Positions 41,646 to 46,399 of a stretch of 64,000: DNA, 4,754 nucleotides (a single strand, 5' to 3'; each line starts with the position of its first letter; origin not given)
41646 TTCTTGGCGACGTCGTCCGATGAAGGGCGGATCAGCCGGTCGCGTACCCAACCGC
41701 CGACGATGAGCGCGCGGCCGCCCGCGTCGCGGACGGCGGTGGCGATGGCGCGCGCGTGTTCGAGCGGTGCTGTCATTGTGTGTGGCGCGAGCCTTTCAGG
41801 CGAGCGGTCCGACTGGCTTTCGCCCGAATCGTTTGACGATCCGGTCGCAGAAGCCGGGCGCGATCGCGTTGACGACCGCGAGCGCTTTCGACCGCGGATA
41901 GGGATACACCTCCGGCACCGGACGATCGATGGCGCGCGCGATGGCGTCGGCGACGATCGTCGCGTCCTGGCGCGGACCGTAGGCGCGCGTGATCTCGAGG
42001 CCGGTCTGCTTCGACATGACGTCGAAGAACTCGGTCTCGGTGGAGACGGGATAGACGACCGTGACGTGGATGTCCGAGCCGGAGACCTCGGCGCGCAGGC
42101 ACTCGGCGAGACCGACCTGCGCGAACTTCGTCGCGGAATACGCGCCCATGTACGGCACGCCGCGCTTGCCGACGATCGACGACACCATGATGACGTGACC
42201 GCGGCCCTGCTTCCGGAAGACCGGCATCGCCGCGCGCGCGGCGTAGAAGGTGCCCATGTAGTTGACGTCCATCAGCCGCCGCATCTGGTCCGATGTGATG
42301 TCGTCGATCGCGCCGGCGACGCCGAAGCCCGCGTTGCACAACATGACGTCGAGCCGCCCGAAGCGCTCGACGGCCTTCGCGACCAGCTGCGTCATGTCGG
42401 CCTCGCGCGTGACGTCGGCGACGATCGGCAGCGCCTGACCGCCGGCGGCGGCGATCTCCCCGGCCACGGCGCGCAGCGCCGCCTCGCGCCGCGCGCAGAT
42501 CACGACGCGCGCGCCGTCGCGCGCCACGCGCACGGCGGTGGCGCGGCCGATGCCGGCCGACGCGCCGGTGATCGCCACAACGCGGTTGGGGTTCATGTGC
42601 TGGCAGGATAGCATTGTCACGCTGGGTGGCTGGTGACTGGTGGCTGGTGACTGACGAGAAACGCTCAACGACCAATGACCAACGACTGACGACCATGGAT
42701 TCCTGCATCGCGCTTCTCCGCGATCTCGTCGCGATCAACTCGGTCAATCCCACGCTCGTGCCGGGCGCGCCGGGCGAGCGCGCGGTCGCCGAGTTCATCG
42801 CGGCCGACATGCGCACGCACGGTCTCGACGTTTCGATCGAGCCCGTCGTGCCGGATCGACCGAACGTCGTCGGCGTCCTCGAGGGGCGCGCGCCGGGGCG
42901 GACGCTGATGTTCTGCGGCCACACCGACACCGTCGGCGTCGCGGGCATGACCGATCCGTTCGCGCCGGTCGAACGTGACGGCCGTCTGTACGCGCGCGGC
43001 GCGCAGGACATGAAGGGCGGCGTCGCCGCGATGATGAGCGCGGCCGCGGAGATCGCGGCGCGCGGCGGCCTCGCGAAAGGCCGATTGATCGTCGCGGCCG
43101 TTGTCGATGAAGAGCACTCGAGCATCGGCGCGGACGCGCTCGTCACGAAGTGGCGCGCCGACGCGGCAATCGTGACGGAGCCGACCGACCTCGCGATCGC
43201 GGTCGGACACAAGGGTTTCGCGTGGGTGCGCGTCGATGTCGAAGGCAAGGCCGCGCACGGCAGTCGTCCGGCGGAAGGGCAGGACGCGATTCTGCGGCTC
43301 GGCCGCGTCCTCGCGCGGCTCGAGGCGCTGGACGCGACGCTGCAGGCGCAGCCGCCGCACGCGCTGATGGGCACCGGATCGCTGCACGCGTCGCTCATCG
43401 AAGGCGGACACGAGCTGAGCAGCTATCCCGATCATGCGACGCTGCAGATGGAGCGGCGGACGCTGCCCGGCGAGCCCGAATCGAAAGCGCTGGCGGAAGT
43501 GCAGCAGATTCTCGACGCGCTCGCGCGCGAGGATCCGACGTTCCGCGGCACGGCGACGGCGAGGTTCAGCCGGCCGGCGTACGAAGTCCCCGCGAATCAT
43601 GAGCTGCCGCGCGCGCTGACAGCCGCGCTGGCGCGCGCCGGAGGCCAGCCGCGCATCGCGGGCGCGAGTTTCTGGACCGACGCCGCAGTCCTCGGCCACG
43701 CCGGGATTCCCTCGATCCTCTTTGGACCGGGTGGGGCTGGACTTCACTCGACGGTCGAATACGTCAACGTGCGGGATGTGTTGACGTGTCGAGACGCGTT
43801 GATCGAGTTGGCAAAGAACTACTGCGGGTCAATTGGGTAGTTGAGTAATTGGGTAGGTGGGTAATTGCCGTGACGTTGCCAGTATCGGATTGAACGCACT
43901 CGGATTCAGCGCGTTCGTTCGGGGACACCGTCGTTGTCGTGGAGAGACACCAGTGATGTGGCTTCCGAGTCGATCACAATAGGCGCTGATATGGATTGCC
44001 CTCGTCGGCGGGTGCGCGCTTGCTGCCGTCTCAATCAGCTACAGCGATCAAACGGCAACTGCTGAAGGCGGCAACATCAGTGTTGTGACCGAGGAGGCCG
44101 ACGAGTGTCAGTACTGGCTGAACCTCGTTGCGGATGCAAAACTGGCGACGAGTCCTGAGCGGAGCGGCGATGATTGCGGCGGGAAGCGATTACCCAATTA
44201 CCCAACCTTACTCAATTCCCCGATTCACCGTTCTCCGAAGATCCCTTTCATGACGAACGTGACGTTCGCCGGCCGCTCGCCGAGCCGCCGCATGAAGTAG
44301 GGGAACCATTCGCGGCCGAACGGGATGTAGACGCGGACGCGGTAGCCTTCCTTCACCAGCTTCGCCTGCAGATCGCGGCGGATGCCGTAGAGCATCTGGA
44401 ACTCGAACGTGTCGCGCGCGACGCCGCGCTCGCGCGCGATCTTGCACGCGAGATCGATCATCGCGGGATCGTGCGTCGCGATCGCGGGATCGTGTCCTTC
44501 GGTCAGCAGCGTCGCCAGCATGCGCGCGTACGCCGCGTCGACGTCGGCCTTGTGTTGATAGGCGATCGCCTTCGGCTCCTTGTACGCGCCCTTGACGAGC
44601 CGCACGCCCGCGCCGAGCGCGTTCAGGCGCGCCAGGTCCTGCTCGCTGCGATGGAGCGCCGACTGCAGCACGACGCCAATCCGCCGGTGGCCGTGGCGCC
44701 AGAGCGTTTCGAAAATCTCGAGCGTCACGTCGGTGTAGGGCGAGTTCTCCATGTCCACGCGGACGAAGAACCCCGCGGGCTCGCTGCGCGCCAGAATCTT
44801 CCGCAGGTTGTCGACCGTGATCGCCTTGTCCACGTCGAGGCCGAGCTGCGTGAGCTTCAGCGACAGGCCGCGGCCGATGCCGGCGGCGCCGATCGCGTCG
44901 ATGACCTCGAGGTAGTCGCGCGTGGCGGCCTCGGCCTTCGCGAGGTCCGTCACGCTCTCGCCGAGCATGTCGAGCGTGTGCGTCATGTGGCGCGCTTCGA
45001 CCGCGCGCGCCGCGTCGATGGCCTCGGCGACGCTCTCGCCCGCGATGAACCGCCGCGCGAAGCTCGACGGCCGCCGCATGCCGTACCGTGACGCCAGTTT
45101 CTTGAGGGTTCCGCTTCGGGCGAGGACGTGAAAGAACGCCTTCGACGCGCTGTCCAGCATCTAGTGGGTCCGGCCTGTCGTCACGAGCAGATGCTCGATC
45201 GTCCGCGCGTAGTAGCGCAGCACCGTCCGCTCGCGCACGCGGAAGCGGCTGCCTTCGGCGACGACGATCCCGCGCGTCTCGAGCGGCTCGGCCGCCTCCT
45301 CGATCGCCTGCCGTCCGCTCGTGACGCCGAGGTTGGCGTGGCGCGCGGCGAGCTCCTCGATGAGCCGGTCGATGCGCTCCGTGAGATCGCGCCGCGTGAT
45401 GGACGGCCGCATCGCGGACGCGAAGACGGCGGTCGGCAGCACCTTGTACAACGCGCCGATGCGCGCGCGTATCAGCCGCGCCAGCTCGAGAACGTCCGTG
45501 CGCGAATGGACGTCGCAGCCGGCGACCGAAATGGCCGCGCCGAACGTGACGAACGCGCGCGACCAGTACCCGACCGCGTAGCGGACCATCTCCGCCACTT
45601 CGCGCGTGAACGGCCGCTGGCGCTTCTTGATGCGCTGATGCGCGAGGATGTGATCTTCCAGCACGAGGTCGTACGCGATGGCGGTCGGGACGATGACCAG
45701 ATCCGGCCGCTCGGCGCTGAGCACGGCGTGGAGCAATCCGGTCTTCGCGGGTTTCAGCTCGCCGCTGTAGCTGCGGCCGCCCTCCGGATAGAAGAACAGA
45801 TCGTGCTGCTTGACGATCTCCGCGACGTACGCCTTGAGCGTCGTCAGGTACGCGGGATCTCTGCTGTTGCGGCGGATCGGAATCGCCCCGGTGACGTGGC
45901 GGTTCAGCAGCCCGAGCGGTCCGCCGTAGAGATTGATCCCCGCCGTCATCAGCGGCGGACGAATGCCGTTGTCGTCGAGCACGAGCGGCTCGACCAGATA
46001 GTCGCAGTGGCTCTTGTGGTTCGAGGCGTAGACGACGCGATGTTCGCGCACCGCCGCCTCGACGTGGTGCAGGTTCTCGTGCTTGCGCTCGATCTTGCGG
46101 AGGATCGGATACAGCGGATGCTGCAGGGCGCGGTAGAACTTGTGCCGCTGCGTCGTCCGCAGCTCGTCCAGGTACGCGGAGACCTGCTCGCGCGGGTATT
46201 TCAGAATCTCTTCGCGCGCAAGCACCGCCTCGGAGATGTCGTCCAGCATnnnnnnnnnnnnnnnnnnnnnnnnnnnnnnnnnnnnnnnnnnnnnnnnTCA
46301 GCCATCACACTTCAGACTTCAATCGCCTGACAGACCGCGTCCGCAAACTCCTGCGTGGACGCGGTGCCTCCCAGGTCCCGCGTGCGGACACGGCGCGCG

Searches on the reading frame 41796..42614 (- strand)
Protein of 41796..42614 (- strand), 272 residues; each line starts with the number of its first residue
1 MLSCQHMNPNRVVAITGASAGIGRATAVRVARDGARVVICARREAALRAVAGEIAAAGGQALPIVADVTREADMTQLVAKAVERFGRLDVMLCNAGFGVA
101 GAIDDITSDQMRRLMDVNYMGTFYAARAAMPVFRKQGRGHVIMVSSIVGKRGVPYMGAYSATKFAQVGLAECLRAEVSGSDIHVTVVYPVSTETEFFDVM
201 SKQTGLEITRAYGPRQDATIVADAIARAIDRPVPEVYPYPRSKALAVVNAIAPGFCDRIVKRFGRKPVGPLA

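Call 74: search_protein_families(library=pfam, proteins=[window:41796-42614:-], max_evalue=0.00001)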
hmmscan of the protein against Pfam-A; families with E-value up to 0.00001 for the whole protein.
window:41796-42614:- (272 aa): 3 families
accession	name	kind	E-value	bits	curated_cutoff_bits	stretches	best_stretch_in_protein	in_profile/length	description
PF00106.31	adh_short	-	6.4e-53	179.6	26.6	1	12-200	2-190/195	short chain dehydrogenase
PF13561.12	adh_short_C2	-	3.3e-37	128.8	27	1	17-204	1-188/236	Enoyl-(Acyl carrier protein) reductase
PF08659.16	KR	-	7.3e-14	52.5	22.6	1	14-175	4-165/180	KR domain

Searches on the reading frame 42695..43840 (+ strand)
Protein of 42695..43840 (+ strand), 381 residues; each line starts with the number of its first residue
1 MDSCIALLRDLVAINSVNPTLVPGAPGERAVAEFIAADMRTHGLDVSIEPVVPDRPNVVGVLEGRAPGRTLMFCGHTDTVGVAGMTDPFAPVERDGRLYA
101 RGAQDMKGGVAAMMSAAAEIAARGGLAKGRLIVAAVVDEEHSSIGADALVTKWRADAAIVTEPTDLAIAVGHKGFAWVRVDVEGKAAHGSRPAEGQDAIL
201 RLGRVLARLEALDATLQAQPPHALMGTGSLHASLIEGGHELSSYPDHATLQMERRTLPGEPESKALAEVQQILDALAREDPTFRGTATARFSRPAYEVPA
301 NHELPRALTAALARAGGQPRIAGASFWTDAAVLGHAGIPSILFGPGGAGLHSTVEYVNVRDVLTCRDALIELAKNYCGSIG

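Call 55: search_protein_families(library=pfam, proteins=[window:42695-43840:+], max_evalue=0.001)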
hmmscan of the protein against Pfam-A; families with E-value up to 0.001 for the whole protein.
window:42695-43840:+ (381 aa): 4 families
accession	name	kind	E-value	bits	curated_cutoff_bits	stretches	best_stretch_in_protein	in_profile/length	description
PF01546.33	Peptidase_M20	-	4.9e-33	115.2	24.6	1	73-374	2-205/206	Peptidase family M20/M25/M40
PF07687.19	M20_dimer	-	2.7e-18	66.3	21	1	170-280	1-106/107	Peptidase dimerisation domain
PF04389.22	Peptidase_M28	-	2e-11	44.4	21.3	1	57-158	1-87/193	Peptidase family M28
PF05343.19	Peptidase_M42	-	9.7e-07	28.6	23.2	0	328-365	250-289/292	M42 glutamyl aminopeptidase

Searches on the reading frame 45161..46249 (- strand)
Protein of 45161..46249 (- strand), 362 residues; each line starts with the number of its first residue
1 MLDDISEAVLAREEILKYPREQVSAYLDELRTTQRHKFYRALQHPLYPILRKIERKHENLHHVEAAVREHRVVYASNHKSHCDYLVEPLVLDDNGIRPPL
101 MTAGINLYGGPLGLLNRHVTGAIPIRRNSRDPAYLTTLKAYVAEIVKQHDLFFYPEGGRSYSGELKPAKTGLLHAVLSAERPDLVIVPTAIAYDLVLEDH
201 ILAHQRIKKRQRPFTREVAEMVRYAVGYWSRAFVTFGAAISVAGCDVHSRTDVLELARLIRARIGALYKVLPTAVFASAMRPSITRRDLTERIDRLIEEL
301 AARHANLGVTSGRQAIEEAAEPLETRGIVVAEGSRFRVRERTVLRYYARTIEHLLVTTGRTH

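Call 73: search_protein_families(library=pfam, proteins=[window:45161-46249:-], max_evalue=0.00001)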
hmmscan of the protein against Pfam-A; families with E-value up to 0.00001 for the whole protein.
window:45161-46249:- (362 aa): 1 family
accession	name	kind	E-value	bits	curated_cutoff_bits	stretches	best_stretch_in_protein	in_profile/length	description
PF01553.26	Acyltransferase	-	3.3e-18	66.2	23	1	61-191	5-131/132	Acyltransferase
